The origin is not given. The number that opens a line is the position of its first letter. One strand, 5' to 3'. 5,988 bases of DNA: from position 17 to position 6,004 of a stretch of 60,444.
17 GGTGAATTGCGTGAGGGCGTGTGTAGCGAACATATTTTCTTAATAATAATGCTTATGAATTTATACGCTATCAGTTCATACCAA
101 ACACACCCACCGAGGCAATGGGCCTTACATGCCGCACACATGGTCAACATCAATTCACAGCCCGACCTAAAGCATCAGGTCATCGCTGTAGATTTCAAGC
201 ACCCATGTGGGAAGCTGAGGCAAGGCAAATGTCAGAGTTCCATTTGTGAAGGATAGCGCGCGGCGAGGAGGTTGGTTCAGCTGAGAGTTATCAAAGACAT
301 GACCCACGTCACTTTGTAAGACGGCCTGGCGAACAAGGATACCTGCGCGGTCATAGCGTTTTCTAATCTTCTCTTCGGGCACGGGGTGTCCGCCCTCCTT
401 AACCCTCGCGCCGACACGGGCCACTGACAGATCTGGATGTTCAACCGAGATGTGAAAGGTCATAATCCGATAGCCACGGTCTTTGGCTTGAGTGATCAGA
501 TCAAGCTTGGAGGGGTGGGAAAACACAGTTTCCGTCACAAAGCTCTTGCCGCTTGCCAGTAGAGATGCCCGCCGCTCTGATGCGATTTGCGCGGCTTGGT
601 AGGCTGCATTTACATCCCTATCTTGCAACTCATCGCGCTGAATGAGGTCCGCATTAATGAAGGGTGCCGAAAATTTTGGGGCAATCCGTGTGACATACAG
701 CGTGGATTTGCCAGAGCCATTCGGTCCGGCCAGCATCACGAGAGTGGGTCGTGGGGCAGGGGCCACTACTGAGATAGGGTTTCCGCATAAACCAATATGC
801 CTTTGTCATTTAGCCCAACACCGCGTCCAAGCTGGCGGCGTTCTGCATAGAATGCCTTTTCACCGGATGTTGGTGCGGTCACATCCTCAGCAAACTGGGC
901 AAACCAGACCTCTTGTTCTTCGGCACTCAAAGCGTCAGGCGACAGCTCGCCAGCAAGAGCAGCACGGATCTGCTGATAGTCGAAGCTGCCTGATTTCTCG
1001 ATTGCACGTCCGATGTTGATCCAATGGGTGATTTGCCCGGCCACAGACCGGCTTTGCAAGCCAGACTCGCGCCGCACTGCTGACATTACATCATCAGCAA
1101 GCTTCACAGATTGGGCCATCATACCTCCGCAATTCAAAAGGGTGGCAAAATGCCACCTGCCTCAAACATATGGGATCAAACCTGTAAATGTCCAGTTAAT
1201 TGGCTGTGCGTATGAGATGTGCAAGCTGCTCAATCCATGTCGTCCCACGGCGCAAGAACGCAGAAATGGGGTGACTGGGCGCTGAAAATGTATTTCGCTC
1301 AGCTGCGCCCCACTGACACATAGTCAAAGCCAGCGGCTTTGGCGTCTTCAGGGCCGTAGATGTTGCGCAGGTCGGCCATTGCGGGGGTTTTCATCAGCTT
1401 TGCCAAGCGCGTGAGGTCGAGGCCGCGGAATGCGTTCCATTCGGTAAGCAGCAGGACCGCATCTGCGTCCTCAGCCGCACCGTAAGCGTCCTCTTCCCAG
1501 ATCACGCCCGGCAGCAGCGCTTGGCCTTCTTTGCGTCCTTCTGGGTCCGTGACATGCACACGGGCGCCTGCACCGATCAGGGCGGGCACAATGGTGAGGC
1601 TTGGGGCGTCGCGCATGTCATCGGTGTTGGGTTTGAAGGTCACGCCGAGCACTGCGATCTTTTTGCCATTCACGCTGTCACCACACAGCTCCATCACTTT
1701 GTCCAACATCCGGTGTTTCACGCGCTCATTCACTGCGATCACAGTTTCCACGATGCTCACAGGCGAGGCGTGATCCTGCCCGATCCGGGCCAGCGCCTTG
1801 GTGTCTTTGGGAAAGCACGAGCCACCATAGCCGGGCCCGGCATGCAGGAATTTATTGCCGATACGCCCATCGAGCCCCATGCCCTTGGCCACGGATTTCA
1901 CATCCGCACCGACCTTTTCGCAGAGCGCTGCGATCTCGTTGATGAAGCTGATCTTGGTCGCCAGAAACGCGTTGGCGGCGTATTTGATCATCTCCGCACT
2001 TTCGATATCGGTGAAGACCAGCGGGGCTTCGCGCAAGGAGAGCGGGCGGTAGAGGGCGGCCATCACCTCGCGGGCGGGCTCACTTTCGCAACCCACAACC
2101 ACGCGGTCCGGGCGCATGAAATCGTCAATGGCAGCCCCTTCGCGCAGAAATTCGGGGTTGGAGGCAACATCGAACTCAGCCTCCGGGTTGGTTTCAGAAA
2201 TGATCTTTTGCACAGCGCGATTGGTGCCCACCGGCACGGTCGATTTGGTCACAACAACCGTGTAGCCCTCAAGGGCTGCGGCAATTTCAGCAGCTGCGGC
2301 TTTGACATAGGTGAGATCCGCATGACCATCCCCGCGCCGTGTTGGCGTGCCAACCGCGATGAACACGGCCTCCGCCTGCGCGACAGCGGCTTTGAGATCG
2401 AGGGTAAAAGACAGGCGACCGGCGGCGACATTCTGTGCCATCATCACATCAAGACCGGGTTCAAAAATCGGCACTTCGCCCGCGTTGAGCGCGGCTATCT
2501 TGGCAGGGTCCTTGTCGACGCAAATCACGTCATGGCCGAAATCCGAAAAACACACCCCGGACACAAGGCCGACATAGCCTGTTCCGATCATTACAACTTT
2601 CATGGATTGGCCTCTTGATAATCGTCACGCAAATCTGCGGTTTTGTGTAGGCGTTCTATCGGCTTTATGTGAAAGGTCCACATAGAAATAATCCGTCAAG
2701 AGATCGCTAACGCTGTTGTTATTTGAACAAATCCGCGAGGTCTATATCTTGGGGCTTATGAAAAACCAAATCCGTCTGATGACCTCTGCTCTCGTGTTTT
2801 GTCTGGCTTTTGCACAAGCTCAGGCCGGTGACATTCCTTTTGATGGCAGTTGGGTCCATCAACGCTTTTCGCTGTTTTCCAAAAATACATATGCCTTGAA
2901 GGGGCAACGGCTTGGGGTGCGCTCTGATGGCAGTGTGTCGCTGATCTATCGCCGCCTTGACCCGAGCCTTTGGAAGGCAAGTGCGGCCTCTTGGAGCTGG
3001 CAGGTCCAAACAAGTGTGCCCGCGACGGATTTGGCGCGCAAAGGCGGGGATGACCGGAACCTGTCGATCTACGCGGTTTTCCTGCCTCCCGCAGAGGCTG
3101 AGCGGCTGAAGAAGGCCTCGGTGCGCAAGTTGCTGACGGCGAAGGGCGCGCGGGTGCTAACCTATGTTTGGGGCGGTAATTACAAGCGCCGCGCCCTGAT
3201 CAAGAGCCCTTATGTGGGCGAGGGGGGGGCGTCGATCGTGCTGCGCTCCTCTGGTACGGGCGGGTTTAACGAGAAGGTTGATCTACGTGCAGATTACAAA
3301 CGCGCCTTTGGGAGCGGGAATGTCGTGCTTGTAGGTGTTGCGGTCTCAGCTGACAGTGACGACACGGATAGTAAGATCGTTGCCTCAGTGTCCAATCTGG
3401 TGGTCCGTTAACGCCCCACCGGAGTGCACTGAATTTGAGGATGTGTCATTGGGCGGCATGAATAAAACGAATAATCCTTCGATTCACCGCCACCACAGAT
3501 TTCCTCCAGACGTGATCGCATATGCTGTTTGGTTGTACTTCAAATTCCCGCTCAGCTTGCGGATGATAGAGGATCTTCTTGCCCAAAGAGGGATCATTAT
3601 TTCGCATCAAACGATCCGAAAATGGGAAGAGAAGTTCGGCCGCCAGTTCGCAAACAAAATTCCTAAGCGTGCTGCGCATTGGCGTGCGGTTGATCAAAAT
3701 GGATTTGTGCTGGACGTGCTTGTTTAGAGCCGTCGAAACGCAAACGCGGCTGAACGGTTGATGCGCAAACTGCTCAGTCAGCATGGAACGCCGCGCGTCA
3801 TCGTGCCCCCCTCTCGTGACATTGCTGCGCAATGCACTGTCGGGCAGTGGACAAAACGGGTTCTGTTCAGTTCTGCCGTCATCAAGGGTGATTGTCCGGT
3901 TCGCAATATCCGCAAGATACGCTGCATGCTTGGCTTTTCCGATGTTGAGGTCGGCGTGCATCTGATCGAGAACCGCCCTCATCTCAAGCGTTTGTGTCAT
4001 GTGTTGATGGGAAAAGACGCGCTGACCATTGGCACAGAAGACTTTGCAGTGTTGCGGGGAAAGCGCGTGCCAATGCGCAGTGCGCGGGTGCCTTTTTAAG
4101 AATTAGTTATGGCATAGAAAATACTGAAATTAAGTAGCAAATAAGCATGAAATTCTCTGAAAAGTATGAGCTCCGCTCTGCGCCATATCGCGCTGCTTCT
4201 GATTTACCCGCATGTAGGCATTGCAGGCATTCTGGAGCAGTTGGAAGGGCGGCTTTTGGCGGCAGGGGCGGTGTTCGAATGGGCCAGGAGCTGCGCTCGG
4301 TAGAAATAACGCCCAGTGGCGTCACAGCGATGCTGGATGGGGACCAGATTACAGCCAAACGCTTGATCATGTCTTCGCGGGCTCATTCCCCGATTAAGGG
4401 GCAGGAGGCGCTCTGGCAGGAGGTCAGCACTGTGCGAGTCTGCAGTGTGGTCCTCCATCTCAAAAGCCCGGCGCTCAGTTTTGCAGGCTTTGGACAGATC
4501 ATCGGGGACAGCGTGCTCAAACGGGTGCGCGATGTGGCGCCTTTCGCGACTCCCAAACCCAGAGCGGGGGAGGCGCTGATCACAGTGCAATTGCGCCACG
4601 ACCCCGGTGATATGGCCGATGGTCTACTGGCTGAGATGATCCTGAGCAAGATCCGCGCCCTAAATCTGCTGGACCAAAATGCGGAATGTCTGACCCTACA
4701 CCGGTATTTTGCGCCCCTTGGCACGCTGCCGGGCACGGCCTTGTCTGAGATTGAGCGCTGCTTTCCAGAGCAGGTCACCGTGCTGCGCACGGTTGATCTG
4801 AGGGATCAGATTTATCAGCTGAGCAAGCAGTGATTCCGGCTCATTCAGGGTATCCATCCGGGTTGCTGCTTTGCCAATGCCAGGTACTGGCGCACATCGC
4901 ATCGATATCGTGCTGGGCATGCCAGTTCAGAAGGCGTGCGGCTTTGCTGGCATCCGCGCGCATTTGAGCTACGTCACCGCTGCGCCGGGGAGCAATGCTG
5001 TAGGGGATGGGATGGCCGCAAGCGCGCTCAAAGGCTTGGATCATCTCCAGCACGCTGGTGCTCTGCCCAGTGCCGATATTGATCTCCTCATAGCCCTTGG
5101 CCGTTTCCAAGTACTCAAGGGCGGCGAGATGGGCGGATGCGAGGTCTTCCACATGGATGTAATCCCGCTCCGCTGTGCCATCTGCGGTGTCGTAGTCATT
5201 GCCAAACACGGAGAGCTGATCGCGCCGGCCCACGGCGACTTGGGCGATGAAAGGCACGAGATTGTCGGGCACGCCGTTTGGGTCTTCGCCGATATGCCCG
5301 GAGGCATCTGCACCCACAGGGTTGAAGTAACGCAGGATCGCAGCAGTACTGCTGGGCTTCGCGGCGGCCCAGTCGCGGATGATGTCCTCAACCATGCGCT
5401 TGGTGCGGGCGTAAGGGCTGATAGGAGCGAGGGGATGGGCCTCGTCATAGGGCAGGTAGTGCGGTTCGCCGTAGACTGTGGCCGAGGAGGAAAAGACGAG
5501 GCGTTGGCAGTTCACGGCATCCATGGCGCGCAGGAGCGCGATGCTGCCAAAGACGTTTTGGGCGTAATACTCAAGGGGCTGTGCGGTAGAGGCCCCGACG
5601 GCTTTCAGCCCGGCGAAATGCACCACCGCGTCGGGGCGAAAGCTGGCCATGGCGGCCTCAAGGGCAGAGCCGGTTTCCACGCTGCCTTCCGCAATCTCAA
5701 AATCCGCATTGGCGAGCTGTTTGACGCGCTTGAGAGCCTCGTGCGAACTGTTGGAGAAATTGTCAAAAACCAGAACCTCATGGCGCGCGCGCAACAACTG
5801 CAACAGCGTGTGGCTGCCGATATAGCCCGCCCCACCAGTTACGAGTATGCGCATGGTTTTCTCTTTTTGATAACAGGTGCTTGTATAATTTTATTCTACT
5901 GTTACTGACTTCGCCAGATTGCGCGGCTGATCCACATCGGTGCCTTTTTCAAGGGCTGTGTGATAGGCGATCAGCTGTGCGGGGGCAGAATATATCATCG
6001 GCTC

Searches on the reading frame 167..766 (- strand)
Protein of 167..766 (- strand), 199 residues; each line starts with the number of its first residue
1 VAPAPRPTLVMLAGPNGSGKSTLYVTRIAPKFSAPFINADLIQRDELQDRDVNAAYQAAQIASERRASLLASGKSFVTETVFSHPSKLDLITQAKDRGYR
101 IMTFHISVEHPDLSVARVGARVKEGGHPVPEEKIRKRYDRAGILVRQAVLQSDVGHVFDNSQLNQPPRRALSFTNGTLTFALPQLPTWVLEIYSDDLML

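Call 59: search_protein_families(library=pfam, proteins=[window:167-766:-], max_evalue=0.0001)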
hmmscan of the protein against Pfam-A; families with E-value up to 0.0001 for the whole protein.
window:167-766:- (199 aa): 2 families
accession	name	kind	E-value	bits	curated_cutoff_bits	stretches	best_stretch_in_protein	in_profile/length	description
PF06414.18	Zeta_toxin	-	1.2e-10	41.6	22.3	1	5-147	14-172/199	Zeta toxin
PF13671.12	AAA_33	-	2.5e-07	31.5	27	1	9-136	1-135/143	AAA domain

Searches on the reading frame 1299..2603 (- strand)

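Call 59: search_protein_families(library=pfam, proteins=[window:1299-2603:-], max_evalue=0.0001)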
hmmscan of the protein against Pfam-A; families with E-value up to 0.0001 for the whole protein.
window:1299-2603:- (434 aa): 3 families
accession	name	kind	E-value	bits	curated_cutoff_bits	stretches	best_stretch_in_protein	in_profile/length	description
PF03721.20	UDPG_MGDP_dh_N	-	1.4e-67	227.3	27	1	1-183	1-186/187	UDP-glucose/GDP-mannose dehydrogenase family, NAD binding domain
PF00984.24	UDPG_MGDP_dh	-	1.4e-38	131.4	25.4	1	201-293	1-93/94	UDP-glucose/GDP-mannose dehydrogenase family, central domain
PF03720.21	UDPG_MGDP_dh_C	-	1.7e-29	102.7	30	1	317-417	1-102/103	UDP-glucose/GDP-mannose dehydrogenase family, UDP binding domain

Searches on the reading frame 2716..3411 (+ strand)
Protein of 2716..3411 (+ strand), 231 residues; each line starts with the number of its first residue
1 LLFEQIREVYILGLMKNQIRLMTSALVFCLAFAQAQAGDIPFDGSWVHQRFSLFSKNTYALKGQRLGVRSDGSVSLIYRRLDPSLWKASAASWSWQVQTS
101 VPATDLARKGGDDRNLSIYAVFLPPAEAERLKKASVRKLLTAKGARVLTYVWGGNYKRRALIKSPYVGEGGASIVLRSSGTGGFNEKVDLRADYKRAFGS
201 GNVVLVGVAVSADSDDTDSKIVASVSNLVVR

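Call 59: search_protein_families(library=pfam, proteins=[window:2716-3411:+], max_evalue=0.0001)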
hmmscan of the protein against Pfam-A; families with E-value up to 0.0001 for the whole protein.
window:2716-3411:+ (231 aa): 1 family
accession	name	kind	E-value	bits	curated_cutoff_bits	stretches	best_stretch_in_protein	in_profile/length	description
PF11249.13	DUF3047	-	6.1e-28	98.1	27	1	45-228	2-197/198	Protein of unknown function (DUF3047)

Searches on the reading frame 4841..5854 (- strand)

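Call 59: search_protein_families(library=pfam, proteins=[window:4841-5854:-], max_evalue=0.0001)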
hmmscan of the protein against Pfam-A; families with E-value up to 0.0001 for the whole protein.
window:4841-5854:- (337 aa): 8 families
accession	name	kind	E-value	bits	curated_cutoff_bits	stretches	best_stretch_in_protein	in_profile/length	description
PF01370.27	Epimerase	-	6.4e-58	196.4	20.9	1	3-261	1-240/240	NAD dependent epimerase/dehydratase family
PF16363.11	GDP_Man_Dehyd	-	7.4e-53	180.6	27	1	4-323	1-331/332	GDP-mannose 4,6 dehydratase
PF01073.25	3Beta_HSD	-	2.4e-15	56.7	22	1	4-160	1-158/280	3-beta hydroxysteroid dehydrogenase/isomerase family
PF02719.21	Polysacc_synt_2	-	3e-14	53.3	20.2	1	3-181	1-173/293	Polysaccharide biosynthesis protein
PF04321.23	RmlD_sub_bind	-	2.7e-12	46.8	27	1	1-161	1-138/287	RmlD substrate binding domain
PF13460.12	NAD_binding_10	-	3.2e-09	37.4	27.2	1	7-161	1-133/184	NAD(P)H-binding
PF05368.20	NmrA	-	2.1e-06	28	27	1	2-323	4-282/298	NmrA-like family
PF08659.16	KR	-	5.4e-05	23.6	22.6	0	3-137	3-150/180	KR domain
